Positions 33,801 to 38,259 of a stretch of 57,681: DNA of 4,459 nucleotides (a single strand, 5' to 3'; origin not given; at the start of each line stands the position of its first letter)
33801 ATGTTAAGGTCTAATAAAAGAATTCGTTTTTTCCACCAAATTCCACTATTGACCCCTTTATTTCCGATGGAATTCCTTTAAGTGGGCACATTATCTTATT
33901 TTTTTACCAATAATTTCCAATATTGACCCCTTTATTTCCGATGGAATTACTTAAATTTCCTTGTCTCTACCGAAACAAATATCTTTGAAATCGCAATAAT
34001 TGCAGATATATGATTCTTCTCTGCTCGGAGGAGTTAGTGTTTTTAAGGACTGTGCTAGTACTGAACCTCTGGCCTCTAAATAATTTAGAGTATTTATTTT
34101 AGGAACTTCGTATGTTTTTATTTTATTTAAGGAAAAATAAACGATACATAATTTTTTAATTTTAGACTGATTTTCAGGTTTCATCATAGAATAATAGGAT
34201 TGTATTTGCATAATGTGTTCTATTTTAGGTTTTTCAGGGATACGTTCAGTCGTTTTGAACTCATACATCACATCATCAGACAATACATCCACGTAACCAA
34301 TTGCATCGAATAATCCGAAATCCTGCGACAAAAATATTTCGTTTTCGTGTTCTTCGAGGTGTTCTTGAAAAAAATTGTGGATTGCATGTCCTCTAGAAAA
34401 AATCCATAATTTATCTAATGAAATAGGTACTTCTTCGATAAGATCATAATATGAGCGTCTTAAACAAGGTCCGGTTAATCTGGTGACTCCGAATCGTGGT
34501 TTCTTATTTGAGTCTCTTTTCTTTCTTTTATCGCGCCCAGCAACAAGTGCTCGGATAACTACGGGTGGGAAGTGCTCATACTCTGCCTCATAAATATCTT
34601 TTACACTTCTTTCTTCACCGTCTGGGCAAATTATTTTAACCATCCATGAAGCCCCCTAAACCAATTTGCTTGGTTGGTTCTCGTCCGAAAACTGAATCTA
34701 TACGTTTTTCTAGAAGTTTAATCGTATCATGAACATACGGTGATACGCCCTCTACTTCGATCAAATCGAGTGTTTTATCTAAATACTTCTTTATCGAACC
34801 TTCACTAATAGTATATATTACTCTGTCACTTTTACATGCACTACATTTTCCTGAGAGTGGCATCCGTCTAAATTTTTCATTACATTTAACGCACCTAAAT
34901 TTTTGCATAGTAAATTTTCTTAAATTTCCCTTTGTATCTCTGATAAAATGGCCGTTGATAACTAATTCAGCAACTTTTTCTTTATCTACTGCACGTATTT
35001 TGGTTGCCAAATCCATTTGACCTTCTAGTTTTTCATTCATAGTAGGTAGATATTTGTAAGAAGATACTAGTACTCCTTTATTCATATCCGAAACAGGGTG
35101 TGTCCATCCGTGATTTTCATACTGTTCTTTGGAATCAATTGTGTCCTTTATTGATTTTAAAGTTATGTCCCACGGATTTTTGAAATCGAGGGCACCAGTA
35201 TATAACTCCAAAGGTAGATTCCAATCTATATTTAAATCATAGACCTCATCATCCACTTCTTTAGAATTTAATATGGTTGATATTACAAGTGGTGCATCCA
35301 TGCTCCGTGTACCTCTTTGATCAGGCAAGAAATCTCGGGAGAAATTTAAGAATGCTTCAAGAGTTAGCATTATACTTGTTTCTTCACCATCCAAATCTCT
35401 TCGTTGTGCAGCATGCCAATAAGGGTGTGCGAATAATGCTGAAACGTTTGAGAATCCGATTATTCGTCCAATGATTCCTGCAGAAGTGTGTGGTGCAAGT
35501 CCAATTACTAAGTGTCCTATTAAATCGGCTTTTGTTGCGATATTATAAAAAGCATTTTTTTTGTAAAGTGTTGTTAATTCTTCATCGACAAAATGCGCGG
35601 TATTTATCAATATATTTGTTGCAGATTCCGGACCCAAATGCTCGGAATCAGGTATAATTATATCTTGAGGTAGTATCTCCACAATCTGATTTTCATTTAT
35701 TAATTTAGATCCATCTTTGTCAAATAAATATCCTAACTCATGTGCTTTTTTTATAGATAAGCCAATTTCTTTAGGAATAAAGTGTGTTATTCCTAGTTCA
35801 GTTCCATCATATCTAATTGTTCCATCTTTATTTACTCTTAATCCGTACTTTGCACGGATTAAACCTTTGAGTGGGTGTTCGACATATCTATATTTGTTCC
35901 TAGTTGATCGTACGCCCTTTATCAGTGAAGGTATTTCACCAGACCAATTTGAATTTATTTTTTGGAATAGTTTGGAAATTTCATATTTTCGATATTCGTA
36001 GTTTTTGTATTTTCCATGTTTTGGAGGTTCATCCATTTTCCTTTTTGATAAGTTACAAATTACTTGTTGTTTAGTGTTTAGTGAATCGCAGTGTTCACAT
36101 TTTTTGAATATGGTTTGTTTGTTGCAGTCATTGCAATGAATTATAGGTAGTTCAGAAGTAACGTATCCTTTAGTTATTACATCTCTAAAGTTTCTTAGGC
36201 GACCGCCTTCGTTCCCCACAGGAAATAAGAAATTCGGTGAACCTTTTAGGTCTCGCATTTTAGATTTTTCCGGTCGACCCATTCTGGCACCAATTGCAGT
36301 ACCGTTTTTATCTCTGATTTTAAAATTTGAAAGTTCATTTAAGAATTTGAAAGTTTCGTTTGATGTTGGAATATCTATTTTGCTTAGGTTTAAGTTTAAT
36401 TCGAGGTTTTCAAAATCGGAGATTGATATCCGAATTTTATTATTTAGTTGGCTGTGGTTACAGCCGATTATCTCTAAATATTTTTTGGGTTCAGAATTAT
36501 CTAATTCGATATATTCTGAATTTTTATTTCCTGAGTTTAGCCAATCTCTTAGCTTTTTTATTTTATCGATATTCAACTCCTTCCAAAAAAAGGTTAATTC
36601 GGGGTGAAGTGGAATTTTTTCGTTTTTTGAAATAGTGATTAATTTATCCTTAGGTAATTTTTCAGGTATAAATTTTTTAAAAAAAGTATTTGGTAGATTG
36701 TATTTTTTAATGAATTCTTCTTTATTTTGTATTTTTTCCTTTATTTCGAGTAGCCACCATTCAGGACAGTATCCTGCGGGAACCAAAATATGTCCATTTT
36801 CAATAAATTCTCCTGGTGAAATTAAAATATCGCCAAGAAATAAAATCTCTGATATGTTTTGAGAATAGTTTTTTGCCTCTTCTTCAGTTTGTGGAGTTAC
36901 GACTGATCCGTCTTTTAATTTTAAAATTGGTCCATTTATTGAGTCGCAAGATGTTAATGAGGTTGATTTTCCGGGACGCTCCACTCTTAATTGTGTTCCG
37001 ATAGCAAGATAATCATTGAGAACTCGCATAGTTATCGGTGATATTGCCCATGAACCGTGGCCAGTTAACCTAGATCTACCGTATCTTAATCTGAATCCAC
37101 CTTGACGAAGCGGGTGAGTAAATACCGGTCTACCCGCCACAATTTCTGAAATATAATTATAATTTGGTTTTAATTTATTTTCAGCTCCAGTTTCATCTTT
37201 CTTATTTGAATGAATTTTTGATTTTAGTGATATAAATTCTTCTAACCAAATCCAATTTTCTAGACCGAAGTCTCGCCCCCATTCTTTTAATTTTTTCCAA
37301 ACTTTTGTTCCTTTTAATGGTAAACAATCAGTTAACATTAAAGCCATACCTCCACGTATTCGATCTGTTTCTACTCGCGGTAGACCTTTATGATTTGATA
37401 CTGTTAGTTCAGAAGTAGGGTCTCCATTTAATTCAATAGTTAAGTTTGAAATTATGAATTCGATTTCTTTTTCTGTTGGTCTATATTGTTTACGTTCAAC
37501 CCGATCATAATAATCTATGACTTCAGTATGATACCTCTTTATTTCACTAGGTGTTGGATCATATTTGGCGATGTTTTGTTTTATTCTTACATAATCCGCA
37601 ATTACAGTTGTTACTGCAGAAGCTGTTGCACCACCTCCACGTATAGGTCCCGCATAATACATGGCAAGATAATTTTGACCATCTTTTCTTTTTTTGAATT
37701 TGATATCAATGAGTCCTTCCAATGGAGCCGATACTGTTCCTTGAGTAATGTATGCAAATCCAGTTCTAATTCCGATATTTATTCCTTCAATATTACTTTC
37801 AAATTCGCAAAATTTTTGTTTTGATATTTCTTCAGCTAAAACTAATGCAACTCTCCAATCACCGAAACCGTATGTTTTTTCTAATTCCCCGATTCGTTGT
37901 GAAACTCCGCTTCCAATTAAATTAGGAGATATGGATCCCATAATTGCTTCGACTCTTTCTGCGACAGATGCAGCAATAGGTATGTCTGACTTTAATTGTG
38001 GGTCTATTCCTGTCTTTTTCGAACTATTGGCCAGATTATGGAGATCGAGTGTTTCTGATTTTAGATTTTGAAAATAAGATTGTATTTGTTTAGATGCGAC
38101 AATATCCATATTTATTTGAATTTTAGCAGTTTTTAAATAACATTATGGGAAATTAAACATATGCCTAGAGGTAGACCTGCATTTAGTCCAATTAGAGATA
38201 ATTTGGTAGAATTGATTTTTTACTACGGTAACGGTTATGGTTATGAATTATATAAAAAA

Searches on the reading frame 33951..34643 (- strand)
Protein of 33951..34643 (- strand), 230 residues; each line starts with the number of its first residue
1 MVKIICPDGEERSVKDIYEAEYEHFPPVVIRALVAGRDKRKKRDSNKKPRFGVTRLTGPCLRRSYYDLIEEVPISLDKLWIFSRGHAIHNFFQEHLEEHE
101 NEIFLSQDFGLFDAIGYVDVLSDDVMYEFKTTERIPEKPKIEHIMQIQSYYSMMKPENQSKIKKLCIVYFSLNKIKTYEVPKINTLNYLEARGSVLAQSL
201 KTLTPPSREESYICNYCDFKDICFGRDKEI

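Call 9: search_protein_families(library=pfam, proteins=[window:33951-34643:-], max_evalue=0.001)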
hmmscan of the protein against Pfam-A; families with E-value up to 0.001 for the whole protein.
window:33951-34643:- (230 aa): 2 families
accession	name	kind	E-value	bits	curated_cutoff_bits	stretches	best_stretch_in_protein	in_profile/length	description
PF01930.23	Cas_Cas4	-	3.7e-08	34.1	22.7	1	83-224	32-159/160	Domain of unknown function DUF83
PF12705.13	PDDEXK_1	-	0.00012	22.5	22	1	108-223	118-246/247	PD-(D/E)XK nuclease superfamily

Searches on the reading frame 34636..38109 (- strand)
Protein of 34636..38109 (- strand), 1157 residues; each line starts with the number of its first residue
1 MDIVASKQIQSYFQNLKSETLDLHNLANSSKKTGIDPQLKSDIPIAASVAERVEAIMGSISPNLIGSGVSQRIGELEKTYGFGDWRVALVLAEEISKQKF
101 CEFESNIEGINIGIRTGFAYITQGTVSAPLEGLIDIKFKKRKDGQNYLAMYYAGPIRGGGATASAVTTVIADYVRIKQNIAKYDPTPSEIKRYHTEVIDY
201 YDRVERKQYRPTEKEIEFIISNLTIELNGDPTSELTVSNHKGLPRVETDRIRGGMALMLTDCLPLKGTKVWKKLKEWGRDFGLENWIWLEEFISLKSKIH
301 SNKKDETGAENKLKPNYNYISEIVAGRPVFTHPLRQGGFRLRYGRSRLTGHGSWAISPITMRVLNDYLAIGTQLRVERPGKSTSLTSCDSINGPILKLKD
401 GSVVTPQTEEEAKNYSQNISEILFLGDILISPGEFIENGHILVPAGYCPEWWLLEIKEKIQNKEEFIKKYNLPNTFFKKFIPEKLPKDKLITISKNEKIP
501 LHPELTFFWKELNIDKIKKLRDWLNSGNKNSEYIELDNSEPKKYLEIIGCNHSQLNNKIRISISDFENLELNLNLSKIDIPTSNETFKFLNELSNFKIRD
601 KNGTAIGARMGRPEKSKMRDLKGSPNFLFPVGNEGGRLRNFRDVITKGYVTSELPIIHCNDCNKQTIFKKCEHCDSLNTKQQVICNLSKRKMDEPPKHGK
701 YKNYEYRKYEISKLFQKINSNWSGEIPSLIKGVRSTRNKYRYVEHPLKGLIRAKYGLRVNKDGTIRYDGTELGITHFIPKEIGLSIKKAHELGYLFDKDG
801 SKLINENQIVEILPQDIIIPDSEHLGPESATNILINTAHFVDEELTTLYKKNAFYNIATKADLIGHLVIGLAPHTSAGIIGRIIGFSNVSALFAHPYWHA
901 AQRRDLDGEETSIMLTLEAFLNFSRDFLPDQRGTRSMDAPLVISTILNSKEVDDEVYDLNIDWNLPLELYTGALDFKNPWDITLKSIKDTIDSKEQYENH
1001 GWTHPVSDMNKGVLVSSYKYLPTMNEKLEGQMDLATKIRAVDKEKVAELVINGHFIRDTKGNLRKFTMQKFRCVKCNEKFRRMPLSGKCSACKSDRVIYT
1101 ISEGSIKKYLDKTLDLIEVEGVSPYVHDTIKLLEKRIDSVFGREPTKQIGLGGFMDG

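Call 9: search_protein_families(library=pfam, proteins=[window:34636-38109:-], max_evalue=0.001)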
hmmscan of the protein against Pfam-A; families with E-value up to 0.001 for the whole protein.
window:34636-38109:- (1157 aa): 3 families
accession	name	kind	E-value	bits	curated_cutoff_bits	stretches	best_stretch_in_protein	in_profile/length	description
PF24844.1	PolC_DP2_central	-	6.1e-108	361.5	24.3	1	310-689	5-367/372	DNA polymerase II large subunit DP2, central domain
PF24846.1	PolC_DP2_cat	-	3.4e-103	345.2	24.3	1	729-1027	7-299/299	DNA polymerase II large subunit DP2, catalytic domain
PF03833.19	PolC_DP2_N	-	4.8e-76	255.9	24.3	1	11-294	1-270/271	DNA polymerase II large subunit DP2, N-terminal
